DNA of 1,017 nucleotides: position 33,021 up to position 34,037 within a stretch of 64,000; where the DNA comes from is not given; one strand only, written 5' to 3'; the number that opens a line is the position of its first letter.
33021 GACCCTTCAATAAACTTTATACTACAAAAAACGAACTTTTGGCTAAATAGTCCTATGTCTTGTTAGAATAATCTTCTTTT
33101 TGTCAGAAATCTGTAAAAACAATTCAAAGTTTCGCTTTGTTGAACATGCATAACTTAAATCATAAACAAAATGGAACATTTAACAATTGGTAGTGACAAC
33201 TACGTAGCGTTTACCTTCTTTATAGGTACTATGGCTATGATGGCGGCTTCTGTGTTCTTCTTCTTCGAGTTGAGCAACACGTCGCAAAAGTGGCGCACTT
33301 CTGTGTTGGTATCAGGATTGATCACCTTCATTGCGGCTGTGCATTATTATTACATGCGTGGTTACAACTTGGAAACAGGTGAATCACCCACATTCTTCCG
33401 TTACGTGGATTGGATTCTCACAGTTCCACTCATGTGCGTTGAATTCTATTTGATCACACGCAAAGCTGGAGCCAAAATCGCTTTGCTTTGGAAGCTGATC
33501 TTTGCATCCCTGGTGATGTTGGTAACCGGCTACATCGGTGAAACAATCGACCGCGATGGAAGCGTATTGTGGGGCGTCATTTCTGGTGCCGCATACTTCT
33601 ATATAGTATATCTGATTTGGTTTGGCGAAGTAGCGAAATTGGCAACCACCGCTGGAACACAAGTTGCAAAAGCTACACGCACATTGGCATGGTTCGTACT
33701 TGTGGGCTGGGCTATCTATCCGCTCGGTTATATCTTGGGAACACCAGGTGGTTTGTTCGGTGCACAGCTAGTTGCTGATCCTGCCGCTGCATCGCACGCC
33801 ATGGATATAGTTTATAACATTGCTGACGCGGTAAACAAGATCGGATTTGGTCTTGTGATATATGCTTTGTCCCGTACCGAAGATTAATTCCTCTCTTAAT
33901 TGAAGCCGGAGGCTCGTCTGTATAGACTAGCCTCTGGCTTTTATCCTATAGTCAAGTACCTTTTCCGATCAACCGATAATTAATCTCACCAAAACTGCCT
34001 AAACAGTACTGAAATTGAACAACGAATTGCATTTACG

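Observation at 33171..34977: Proteorhodopsin plus Blh: a complete two-gene retinal-based light-harvesting unit, predicted green-tuned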

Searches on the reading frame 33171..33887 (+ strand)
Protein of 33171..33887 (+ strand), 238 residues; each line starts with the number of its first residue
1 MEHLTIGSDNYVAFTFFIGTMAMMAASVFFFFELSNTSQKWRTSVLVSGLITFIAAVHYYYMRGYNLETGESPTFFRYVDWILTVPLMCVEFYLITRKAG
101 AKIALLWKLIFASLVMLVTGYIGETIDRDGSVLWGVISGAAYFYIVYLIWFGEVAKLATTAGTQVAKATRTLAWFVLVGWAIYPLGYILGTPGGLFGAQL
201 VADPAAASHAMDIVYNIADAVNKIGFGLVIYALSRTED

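Call 3: search_protein_families(library=pfam, proteins=[window:33171-33887:+], max_evalue=0.01)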
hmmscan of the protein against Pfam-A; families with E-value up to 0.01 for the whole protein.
window:33171-33887:+ (238 aa): 1 family
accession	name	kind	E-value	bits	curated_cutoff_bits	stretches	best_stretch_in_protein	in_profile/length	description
PF01036.24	Bac_rhodopsin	-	1.3e-42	146.2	24.6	1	13-234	4-221/224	Bacteriorhodopsin-like protein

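Call 4: search_solved_structures(query=window:33171-33887:+, show_alignments=4, max_evalue=0.001)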
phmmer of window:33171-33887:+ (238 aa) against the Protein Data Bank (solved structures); distinct sequences matched with E-value up to 0.001: 149 (the best 60 are shown).
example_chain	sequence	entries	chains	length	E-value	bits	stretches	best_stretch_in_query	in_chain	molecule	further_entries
9jov_A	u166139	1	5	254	3.4e-89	301.7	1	4-234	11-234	Proteorhodopsin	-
9jou_A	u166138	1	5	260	3.7e-89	301.6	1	4-234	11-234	Proteorhodopsin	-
4jq6_A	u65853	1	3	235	1.9e-53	184.8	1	7-234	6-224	Proteorhodopsin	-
7b03_A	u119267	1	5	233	7e-50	173.1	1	8-234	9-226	Proteorhodopsin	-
8cnk_A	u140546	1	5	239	7.7e-50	172.9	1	8-234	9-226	Green-light absorbing proteorhodopsin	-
2l6x_A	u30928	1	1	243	8e-50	172.9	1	8-234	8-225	Green-light absorbing proteorhodopsin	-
8cqc_A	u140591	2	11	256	9.5e-50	172.6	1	8-234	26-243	Green-light absorbing proteorhodopsin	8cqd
4knf_A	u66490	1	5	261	6.3e-46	160.1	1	11-234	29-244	Blue-light absorbing proteorhodopsin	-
4kly_A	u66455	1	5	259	8e-46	159.8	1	11-234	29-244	Blue-light absorbing proteorhodopsin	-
9r22_A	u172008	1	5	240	2.2e-44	155.1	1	9-234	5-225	microbial rhodopsin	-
9r23_A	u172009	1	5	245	3.8e-36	128.1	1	10-234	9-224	flotillin-associated rhodopsin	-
4hyj_A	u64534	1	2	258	1.5e-34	122.9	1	14-234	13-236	Rhodopsin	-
9r21_A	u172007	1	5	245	2.1e-34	122.4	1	10-234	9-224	flotillin-associated rhodopsin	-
9jtq_A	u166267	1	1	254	9.1e-34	120.3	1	14-235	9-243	Rhodopsin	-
9wfa_A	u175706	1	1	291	1.1e-29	106.9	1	5-234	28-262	psXR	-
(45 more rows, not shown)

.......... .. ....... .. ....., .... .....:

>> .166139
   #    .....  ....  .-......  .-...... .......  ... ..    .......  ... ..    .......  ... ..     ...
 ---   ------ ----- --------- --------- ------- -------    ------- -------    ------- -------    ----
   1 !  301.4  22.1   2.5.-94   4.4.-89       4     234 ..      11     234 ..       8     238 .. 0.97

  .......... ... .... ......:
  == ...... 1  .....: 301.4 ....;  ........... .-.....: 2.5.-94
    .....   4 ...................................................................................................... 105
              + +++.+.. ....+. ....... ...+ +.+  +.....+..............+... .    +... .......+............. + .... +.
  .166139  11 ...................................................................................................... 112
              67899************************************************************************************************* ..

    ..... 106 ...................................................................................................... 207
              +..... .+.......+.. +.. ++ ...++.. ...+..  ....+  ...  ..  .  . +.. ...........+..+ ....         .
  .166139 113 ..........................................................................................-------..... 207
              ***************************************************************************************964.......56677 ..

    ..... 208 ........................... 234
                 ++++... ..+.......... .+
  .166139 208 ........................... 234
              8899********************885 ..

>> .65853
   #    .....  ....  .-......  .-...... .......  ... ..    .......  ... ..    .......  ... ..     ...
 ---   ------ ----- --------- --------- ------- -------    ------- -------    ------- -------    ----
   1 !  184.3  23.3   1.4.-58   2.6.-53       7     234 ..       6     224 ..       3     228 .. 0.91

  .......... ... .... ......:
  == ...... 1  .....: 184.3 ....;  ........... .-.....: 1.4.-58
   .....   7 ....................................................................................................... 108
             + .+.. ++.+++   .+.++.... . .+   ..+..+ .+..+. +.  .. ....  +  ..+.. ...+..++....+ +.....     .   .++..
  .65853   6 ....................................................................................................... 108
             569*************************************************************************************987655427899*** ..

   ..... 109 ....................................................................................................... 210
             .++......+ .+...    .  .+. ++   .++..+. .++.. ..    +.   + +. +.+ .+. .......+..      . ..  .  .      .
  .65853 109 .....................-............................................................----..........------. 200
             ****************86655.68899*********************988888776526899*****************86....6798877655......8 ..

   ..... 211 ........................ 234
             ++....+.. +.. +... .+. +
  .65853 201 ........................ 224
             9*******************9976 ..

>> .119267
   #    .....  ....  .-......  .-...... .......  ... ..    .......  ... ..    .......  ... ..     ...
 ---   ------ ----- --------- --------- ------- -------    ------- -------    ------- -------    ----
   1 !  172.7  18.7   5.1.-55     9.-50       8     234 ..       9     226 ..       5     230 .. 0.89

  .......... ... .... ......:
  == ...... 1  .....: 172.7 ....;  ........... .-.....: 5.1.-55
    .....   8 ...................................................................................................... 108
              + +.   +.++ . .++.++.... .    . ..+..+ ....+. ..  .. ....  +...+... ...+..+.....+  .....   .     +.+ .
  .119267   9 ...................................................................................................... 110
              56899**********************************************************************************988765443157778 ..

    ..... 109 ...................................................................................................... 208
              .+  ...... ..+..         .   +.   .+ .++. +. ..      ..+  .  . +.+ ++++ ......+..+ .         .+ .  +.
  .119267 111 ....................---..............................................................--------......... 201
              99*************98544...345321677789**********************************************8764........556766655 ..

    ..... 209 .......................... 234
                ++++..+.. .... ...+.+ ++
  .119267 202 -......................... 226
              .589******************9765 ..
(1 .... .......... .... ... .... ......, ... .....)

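Call 7: find_homologous_proteins(query=window:33171-33887:+, max_evalue=1e-20)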
Query window:33171-33887:+ (238 aa): 7988 proteins with E <= 1e-20 among 8000 candidates; the best 120 are listed.
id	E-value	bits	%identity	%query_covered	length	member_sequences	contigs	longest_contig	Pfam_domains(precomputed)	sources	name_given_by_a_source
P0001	9.7e-147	505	97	100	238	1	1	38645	PF01036.25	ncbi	ncbi:MAG: bacteriorhodopsin-like [Bacteroidota bacterium]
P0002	7.3e-140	482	93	100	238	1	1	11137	PF01036.25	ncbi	-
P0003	7.3e-139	479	91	100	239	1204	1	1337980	PF01036.25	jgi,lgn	jgi:bacteriorhodopsin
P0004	7.4e-139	479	90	100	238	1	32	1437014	PF01036.25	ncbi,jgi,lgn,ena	-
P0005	1.2e-138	478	91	100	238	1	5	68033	PF01036.25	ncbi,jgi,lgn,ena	jgi:bacteriorhodopsin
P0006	2.4e-138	477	90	100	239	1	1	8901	PF01036.25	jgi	jgi:bacteriorhodopsin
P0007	3.1e-138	477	91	100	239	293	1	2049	PF01036.25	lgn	-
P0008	5.0e-138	476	91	100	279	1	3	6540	PF01036.25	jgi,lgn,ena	-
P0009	7.5e-138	476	91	100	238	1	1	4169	PF01036.25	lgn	-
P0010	8.6e-138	476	89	100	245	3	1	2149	PF01036.25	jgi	jgi:bacteriorhodopsin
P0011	1.0e-137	475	90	100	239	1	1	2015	PF01036.25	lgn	-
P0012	1.1e-137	475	90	100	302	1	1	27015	PF01036.25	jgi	jgi:bacteriorhodopsin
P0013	1.2e-137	475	91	100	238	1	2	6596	PF01036.25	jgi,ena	jgi:bacteriorhodopsin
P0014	1.6e-137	475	90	100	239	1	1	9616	PF01036.25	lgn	-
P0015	1.7e-137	475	90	100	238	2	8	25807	PF01036.25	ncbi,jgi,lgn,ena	jgi:bacteriorhodopsin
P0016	1.7e-137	475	91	100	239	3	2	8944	PF01036.25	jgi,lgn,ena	jgi:bacteriorhodopsin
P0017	1.7e-137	475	90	100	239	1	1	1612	PF01036.25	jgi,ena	jgi:bacteriorhodopsin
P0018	1.8e-137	475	90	100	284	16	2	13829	PF01036.25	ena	-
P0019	1.8e-137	475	90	100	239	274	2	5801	PF01036.25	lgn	-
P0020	1.9e-137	474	91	100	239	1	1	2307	PF01036.25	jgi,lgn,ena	-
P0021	2.0e-137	474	90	100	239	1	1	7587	PF01036.25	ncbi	-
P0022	2.1e-137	474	90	100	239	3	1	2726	PF01036.25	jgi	-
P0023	2.6e-137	474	89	100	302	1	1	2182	PF01036.25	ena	-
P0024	2.6e-137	474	91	100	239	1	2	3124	PF01036.25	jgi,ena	jgi:bacteriorhodopsin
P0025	2.7e-137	474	90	100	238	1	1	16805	PF01036.25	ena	-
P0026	2.7e-137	474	89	100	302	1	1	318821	PF01036.25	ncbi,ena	-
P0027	2.7e-137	474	89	100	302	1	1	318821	PF01036.25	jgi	jgi:bacteriorhodopsin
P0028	2.7e-137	474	90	100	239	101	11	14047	PF01036.25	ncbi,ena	-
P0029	3.4e-137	474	90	100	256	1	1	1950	PF01036.25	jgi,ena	jgi:bacteriorhodopsin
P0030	3.8e-137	474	90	100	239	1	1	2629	PF01036.25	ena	-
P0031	3.8e-137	473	89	100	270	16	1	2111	PF01036.25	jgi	-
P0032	5.7e-137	473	90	100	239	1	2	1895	PF01036.25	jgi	jgi:bacteriorhodopsin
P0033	6.4e-137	473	90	100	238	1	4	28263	PF01036.25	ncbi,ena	-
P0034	6.6e-137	473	90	100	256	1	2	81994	PF01036.25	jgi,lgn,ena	jgi:bacteriorhodopsin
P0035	7.5e-137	473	90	100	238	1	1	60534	PF01036.25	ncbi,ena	-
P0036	1.0e-136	472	89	100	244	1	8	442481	PF01036.25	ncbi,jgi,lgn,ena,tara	jgi:sensory rhodopsin|tara:strand:+ start:23316 stop:24050 length:735 start_codon:yes stop_codon:yes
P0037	1.1e-136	472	90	100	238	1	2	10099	PF01036.25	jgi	jgi:bacteriorhodopsin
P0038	1.3e-136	472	90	100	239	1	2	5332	PF01036.25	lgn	-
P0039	1.5e-136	472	89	100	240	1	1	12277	PF01036.25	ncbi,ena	-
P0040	1.7e-136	471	90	100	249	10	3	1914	PF01036.25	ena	-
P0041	1.9e-136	471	89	100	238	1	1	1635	PF01036.25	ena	-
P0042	1.9e-136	471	89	100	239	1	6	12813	PF01036.25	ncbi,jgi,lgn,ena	jgi:sensory rhodopsin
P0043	2.4e-136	471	91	100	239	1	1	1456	PF01036.25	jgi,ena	jgi:bacteriorhodopsin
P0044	2.5e-136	471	90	100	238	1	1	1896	PF01036.25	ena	-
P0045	2.5e-136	471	89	100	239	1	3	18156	PF01036.25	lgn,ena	-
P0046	2.8e-136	471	90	100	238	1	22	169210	PF01036.25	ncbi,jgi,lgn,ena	jgi:bacteriorhodopsin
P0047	3.6e-136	470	89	100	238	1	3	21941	PF01036.25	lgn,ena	-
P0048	3.6e-136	470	90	100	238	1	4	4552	PF01036.25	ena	-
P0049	4.1e-136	470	90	100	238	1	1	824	PF01036.25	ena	-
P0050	4.1e-136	470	89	100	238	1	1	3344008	PF01036.25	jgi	jgi:sensory rhodopsin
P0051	4.5e-136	470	89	100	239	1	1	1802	PF01036.25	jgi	jgi:sensory rhodopsin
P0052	4.5e-136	470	89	100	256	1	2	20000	PF01036.25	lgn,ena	-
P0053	4.5e-136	470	89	100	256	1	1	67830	PF01036.25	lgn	-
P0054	4.8e-136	470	89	100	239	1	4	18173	PF01036.25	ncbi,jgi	jgi:sensory rhodopsin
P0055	7.0e-136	469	89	100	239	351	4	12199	PF01036.25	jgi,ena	jgi:sensory rhodopsin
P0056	7.3e-136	469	88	100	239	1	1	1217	PF01036.25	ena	-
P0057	7.5e-136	469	89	100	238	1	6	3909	PF01036.25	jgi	jgi:bacteriorhodopsin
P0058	7.9e-136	469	91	100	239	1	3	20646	PF01036.25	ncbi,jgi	ncbi:MAG: hypothetical protein RIT43_1287 [Bacteroidota bacterium]|jgi:bacteriorhodopsin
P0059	8.7e-136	469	89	100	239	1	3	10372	PF01036.25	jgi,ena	jgi:bacteriorhodopsin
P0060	9.5e-136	469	91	100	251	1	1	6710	PF01036.25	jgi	jgi:bacteriorhodopsin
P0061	1.0e-135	469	89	100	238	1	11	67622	PF01036.25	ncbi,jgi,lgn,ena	jgi:sensory rhodopsin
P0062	1.1e-135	469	89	100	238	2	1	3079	PF01036.25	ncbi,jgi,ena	jgi:sensory rhodopsin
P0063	1.2e-135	469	88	100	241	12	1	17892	PF01036.25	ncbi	ncbi:MAG: bacteriorhodopsin-like, partial [Flavobacteriales bacterium]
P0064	1.3e-135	468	89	100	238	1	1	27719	PF01036.25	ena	-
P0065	1.4e-135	468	89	100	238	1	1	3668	PF01036.25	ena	-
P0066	1.4e-135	468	90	100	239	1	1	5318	PF01036.25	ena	-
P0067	1.5e-135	468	89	100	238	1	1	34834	PF01036.25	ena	-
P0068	1.8e-135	468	90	100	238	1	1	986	PF01036.25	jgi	jgi:sensory rhodopsin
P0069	2.0e-135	468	89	100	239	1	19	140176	PF01036.25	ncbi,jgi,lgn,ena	ncbi:MAG: bacteriorhodopsin-like [Bacteroidia bacterium]|jgi:bacteriorhodopsin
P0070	2.1e-135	468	88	100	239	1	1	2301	PF01036.25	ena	-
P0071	2.5e-135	468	89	100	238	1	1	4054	PF01036.25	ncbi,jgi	ncbi:MAG: bacteriorhodopsin-like [Bacteroidota bacterium]|jgi:sensory rhodopsin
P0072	2.5e-135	468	88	100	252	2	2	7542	PF01036.25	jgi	-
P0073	2.7e-135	467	89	100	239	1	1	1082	PF01036.25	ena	-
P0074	2.7e-135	467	90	100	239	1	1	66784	PF01036.25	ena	-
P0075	3.0e-135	467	89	100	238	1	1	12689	PF01036.25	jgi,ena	-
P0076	3.3e-135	467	88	100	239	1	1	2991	PF01036.25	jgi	jgi:bacteriorhodopsin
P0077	3.3e-135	467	90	100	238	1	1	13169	PF01036.25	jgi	jgi:bacteriorhodopsin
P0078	3.3e-135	467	89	100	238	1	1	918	PF01036.25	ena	-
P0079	3.5e-135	467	89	100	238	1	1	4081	PF01036.25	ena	-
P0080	3.5e-135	467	89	100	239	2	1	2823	PF01036.25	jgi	jgi:bacteriorhodopsin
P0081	3.7e-135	467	88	100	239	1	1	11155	PF01036.25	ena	-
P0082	5.1e-135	467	88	100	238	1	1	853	PF01036.25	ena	-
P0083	5.3e-135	466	89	100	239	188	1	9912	PF01036.25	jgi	jgi:bacteriorhodopsin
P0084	5.4e-135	466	89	100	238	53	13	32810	PF01036.25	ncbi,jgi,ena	jgi:bacteriorhodopsin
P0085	5.4e-135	466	87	100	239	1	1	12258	PF01036.25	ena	-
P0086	5.8e-135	466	90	100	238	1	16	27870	PF01036.25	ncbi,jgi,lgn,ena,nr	ncbi:MAG: bacteriorhodopsin [Bacteroidetes bacterium]|jgi:sensory rhodopsin|nr:bacteriorhodopsin [Ba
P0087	6.1e-135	466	90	100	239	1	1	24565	PF01036.25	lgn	-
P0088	7.9e-135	466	88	100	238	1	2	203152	PF01036.25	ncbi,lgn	-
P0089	8.1e-135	466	89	100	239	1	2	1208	PF01036.25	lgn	-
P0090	8.1e-135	466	88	100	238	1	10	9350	PF01036.25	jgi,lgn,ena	-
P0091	8.7e-135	466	88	100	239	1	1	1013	PF01036.25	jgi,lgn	-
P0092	8.7e-135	466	88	100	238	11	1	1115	PF01036.25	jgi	jgi:bacteriorhodopsin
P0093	9.3e-135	466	87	100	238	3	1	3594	PF01036.25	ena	-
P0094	1.1e-134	465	88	100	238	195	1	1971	PF01036.25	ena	-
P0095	1.2e-134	465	89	100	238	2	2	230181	PF01036.25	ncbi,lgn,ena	-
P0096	1.2e-134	465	89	100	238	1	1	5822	PF01036.25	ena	-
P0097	1.2e-134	465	89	100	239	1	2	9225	PF01036.25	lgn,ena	-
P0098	1.3e-134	465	88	100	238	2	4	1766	PF01036.25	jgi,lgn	-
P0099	1.3e-134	465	88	100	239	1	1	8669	PF01036.25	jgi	jgi:sensory rhodopsin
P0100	1.3e-134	465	89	100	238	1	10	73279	PF01036.25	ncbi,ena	-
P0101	1.5e-134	465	89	100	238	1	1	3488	PF01036.25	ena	-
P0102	1.5e-134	465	89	100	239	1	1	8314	PF01036.25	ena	-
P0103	1.5e-134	465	89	100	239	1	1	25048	PF01036.25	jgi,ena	jgi:sensory rhodopsin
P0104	1.5e-134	465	89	100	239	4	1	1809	PF01036.25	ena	-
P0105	1.5e-134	465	89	100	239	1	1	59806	PF01036.25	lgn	-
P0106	1.5e-134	465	90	100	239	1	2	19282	PF01036.25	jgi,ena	jgi:bacteriorhodopsin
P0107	1.8e-134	465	89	100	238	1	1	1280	PF01036.25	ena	-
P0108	1.9e-134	465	89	100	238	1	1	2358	PF01036.25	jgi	jgi:sensory rhodopsin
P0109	1.9e-134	465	88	100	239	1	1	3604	PF01036.25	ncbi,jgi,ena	-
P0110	2.3e-134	464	88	100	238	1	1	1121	PF01036.25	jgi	-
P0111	2.4e-134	464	88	100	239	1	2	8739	PF01036.25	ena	-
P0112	2.4e-134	464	90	100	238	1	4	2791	PF01036.25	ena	-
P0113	2.6e-134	464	88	100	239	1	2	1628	PF01036.25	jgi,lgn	jgi:sensory rhodopsin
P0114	2.7e-134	464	88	100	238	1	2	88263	PF01036.25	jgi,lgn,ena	-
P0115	2.8e-134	464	89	100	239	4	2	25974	PF01036.25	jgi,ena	-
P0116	2.9e-134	464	88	100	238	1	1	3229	PF01036.25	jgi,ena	jgi:bacteriorhodopsin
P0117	2.9e-134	464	88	100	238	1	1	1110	PF01036.25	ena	-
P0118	3.2e-134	464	89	100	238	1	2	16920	PF01036.25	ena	-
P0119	3.2e-134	464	89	100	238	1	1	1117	PF01036.25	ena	-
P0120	3.6e-134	464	89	100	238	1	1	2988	PF01036.25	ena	-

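Call 9: find_related_loci(query=window:33171-33887:+, collection=genome_contigs, flank=10000)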
Query window:33171-33887:+ (238 aa) in genome_contigs; peptide patterns used: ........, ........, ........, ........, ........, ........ (x = any residue, [..] = any of these).
600 stretches matched a pattern (row limit reached: there are more); 590 encode a relative of the query (tblastn E <= 1e-3); the best 80 are kept; 80 distinct loci.
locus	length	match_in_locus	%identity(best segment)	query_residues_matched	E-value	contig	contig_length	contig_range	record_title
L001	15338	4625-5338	96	1-238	1e-151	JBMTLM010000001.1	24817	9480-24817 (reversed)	MAG: Bacteroidia bacterium isolate LKB_V4_S16_100percent_par_LKB_V4_S16_metabat.111_sub NODE_1303_length_24817_cov_4.402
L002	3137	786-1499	94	1-238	1e-155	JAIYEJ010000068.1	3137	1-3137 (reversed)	MAG: Methylotenera sp. isolate H1_MAG_00063 pond_H1_MAG_00063_000000000261, whole genome shotgun sequence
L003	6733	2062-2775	93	1-238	8e-149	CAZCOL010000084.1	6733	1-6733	MAG TPA_asm: uncultured Ferruginibacter sp. isolate SRP193358_co1_595 genome assembly, contig: NODE_35571_length_6733_co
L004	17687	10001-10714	92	1-238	9e-148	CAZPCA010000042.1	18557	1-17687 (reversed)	MAG TPA_asm: uncultured Bifidobacterium sp. isolate SRP193358_co1_683 genome assembly, contig: NODE_7585_length_18557_co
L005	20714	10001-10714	92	1-238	2e-147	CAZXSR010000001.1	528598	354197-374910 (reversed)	MAG TPA_asm: uncultured Ferruginibacter sp. isolate binchicken_co298_333 genome assembly, contig: NODE_1_length_528598_c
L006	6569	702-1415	92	1-238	1e-147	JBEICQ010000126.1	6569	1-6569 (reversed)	MAG: Flavobacteriales bacterium isolate Sample-101-S75-bin-15 Sample_101_S75-bin_15-k141_902549, whole genome shotgun se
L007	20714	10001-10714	92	1-238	6e-147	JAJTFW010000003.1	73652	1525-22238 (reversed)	MAG: Sphingobacteriales bacterium isolate 49613_E9 Sample_49613_scaffold_99, whole genome shotgun sequence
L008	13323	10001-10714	92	1-238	2e-146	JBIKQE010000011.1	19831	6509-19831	MAG: Chitinophagaceae bacterium isolate ME2015-05-19_3300034121_group6_bin66 Rohwer_bin567_scaffold_1117_c1, whole genom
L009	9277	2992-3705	91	1-238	6e-146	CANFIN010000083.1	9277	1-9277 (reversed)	MAG: Bacteroidetes bacterium isolate Jr-14may18-136 genome assembly, contig: Jr-14may18-C11843, whole genome shotgun seq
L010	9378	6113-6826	91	1-238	4e-146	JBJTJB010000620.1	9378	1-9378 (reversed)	MAG: Bacteroidota bacterium isolate samp_4312_concoct_386 samp_4312_1802791, whole genome shotgun sequence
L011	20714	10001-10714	92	1-238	5e-146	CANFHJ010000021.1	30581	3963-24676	MAG: Bacteroidetes bacterium isolate Jr-11may16-3 genome assembly, contig: Jr-11may16-C2143, whole genome shotgun sequen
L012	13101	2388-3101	92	1-238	1e-145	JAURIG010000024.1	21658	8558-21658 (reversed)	MAG: Bacteroidota bacterium isolate SFB_657D_100_53 NODE_24_length_21658_cov_4.680182, whole genome shotgun sequence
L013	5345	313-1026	91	1-238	4e-147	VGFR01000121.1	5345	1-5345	MAG: Bacteroidetes bacterium isolate M_surface_9_m1_277 M_surface_9_m1_277_Ga0194116_10021878, whole genome shotgun sequ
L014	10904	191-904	91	1-238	2e-145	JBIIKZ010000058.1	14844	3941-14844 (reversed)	MAG: Crocinitomicaceae bacterium isolate ME2002-02-28pf_3300044568_group1_bin164 Rohwer_bin660_scaffold_2913_c1, whole g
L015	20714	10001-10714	90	1-238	2e-145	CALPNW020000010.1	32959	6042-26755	MAG: Sphingobacterium thalpophilum isolate HRS-ES8-bin-112 genome assembly, contig: HRS-ES8-C245, whole genome shotgun s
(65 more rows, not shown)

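Call 29: search_protein_families(library=pfam, proteins=[L007:10806-12818:+, L001:5516-6472:+, L001:7177-8535:-, L001:6630-6986:-, L004:10786-11805:+], max_evalue=0.001)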
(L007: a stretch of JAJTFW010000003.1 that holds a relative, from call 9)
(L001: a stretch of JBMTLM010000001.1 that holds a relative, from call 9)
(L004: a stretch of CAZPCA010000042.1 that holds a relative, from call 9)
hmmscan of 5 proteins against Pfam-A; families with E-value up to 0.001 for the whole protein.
L007:10806-12818:+ (670 aa): 2 families
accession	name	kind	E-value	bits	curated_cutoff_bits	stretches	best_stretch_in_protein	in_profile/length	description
PF05834.18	Lycopene_cycl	-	7.6e-45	154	23.4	1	11-375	1-374/380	Lycopene cyclase protein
PF15461.11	BCD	-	4.3e-32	112.2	28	1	423-658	2-263/267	Beta-carotene 15,15'-dioxygenase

L001:5516-6472:+ (318 aa): 1 family
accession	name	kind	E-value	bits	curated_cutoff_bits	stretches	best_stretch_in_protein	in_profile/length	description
PF15461.11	BCD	-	5.5e-49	167.6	28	1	35-298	2-265/267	Beta-carotene 15,15'-dioxygenase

L001:7177-8535:- (452 aa): 2 families
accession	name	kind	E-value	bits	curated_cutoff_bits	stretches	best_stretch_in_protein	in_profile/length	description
PF18962.6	Por_Secre_tail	-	9.3e-07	29.5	27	1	381-438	1-63/75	Secretion system C-terminal sorting domain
PF00837.23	T4_deiodinase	-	0.0001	22.1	27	1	64-212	75-212/237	Iodothyronine deiodinase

L001:6630-6986:- (118 aa): 0 families

L004:10786-11805:+ (340 aa): 1 family
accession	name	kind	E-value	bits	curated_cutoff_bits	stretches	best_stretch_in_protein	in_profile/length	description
PF15461.11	BCD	-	3.2e-51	174.9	28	1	57-321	3-267/267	Beta-carotene 15,15'-dioxygenase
